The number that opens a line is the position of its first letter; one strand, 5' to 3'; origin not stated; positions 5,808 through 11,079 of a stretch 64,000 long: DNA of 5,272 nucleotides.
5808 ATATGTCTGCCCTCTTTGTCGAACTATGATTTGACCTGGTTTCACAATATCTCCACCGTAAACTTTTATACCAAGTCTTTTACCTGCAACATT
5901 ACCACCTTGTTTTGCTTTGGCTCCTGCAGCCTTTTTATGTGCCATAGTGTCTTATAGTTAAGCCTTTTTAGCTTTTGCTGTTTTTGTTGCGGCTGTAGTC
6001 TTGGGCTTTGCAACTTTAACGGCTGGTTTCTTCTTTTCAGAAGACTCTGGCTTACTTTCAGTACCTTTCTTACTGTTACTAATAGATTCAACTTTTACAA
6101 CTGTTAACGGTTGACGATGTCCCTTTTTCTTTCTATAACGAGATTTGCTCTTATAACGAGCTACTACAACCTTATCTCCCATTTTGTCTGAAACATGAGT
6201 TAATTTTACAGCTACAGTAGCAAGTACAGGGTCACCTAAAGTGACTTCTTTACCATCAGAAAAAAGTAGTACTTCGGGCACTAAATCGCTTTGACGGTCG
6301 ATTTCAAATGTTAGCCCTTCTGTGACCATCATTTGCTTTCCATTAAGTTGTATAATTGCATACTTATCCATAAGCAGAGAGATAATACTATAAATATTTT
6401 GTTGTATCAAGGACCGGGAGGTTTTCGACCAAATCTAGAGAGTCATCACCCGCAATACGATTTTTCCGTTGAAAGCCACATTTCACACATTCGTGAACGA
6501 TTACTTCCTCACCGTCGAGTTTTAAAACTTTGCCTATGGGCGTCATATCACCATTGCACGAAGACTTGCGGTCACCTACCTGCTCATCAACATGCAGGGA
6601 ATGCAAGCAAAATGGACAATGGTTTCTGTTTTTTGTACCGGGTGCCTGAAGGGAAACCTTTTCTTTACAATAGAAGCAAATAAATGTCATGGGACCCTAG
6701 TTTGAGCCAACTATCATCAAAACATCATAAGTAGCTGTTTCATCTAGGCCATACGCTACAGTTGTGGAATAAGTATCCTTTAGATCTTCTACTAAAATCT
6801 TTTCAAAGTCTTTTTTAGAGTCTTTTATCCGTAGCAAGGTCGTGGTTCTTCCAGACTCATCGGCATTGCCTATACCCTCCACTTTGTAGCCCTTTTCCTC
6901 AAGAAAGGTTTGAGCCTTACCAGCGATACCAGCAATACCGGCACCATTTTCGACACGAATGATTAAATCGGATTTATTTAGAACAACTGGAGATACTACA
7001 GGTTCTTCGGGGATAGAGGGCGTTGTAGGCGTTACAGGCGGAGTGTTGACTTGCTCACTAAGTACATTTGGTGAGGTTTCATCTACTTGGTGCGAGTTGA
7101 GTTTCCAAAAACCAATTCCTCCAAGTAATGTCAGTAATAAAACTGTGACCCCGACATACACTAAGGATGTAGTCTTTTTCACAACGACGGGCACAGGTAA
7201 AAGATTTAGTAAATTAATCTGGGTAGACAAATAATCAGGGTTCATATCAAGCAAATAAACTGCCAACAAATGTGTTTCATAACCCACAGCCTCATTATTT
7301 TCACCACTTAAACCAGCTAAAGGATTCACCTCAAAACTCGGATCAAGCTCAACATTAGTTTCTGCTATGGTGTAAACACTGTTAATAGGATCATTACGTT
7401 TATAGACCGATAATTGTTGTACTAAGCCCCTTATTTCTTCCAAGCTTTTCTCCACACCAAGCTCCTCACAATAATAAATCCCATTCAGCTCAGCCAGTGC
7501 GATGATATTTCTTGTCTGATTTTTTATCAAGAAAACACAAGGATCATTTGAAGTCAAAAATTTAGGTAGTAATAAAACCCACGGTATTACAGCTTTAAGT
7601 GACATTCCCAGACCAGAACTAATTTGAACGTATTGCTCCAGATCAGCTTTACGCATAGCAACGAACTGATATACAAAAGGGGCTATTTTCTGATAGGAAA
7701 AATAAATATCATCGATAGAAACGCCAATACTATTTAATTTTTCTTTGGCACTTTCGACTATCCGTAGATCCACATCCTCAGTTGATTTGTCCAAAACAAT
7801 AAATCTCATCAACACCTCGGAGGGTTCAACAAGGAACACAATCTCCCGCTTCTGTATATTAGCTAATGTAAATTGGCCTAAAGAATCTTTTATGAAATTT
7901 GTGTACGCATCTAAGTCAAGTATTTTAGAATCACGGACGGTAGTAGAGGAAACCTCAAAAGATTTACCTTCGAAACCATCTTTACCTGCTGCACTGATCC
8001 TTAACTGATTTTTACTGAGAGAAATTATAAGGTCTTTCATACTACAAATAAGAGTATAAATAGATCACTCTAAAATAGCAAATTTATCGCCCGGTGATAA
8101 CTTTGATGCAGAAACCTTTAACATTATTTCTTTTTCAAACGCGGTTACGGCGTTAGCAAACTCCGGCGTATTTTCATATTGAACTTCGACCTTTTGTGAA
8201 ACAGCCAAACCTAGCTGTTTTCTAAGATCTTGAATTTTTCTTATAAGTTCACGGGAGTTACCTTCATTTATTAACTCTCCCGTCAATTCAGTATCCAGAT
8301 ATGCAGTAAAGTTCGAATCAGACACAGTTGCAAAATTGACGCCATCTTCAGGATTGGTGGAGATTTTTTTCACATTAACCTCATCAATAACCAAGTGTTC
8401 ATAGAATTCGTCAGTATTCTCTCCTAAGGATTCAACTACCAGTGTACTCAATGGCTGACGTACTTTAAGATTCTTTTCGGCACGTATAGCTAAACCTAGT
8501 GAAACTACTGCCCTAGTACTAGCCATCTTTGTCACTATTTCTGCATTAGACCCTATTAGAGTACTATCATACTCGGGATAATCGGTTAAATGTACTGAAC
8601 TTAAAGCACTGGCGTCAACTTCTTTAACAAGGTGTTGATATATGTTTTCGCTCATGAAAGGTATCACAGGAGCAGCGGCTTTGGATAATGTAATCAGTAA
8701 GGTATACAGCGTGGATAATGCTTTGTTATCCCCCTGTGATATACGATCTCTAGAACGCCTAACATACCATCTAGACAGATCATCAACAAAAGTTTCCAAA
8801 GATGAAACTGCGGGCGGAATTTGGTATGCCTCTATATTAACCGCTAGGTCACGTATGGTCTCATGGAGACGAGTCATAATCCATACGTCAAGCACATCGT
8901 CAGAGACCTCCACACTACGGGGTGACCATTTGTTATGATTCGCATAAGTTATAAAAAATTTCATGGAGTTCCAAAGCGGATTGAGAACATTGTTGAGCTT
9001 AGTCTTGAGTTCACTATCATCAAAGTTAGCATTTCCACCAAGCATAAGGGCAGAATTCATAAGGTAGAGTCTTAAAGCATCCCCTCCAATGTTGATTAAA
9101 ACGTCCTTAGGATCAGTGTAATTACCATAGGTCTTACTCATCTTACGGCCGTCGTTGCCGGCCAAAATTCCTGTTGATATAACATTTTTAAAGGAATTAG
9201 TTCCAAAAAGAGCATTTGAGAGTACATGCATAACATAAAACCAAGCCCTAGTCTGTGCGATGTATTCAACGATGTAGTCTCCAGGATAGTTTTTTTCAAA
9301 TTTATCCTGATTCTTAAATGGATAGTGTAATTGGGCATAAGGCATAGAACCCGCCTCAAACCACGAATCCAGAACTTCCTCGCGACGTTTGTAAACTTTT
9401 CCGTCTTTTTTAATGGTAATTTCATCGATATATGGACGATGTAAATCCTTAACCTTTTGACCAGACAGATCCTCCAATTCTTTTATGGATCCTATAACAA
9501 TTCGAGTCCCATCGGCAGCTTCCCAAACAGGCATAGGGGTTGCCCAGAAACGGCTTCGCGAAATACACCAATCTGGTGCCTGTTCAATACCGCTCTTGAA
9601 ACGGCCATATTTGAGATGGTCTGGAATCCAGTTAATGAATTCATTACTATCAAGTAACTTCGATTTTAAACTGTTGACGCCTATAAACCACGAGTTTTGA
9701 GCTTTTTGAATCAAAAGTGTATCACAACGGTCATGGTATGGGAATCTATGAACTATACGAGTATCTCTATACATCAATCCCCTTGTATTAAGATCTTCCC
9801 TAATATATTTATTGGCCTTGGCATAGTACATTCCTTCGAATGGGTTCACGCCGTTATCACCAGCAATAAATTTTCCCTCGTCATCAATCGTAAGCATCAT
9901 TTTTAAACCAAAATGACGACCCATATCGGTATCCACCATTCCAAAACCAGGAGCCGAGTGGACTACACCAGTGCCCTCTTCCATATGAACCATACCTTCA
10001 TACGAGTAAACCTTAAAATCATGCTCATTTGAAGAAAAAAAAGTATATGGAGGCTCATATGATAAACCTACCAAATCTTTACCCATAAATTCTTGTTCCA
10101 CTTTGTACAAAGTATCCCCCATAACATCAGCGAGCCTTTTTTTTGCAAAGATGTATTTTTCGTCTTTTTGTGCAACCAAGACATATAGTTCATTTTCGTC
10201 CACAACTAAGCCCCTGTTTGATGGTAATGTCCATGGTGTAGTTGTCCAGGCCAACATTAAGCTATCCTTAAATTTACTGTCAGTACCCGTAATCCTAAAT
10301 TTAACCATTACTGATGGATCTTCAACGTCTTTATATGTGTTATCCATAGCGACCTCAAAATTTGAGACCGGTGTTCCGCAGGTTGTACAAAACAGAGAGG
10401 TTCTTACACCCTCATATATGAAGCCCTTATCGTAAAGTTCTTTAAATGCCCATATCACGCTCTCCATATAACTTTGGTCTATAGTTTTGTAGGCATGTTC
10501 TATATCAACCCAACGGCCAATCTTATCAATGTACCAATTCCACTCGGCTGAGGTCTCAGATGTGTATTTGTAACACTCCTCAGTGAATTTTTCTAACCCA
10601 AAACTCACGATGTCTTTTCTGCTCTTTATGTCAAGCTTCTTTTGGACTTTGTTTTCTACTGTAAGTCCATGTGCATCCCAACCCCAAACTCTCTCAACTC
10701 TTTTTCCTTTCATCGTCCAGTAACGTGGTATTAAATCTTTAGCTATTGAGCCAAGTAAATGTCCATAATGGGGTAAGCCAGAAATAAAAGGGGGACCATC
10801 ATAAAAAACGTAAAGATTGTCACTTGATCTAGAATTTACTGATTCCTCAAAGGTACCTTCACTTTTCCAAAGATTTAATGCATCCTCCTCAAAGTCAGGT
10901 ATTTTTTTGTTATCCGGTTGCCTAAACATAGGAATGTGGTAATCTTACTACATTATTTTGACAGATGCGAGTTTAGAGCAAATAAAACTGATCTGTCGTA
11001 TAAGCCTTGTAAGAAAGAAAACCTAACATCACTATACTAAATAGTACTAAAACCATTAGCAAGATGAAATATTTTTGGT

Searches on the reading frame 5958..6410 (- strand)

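Call 40: search_protein_families(library=pfam, proteins=[window:5958-6410:-], max_evalue=0.0001)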
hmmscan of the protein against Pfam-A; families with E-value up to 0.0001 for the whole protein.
window:5958-6410:- (150 aa): 1 family
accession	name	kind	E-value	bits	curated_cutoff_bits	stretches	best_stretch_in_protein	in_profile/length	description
PF00829.26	Ribosomal_L21p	-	8.6e-21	74.5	27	1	17-110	2-99/99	Ribosomal prokaryotic L21 protein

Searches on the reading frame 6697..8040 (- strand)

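Call 40: search_protein_families(library=pfam, proteins=[window:6697-8040:-], max_evalue=0.0001)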
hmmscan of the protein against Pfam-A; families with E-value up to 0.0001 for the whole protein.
window:6697-8040:- (447 aa): 1 family
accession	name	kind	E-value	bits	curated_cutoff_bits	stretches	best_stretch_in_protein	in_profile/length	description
PF13399.11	LytR_C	-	9.1e-08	33.4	22.2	1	361-404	4-47/86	LytR cell envelope-related transcriptional attenuator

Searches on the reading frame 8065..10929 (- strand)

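Call 40: search_protein_families(library=pfam, proteins=[window:8065-10929:-], max_evalue=0.0001)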
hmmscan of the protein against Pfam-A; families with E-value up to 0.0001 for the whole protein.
window:8065-10929:- (954 aa): 4 families
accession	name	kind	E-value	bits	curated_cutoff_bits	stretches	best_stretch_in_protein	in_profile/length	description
PF00133.28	tRNA-synt_1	-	1.6e-119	399.8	22.7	1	18-627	3-406/414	tRNA synthetases class I (I, L, M and V)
PF08264.19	Anticodon_1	-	1.5e-27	96.7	25.1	1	681-829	1-146/148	Anticodon-binding domain of tRNA ligase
PF19302.4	DUF5915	-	9.5e-17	61.6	27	1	854-946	80-172/195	Domain of unknown function (DUF5915)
PF09334.17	tRNA-synt_1g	-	4.2e-15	55.8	20.1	2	47-188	8-130/391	tRNA synthetases class I (M)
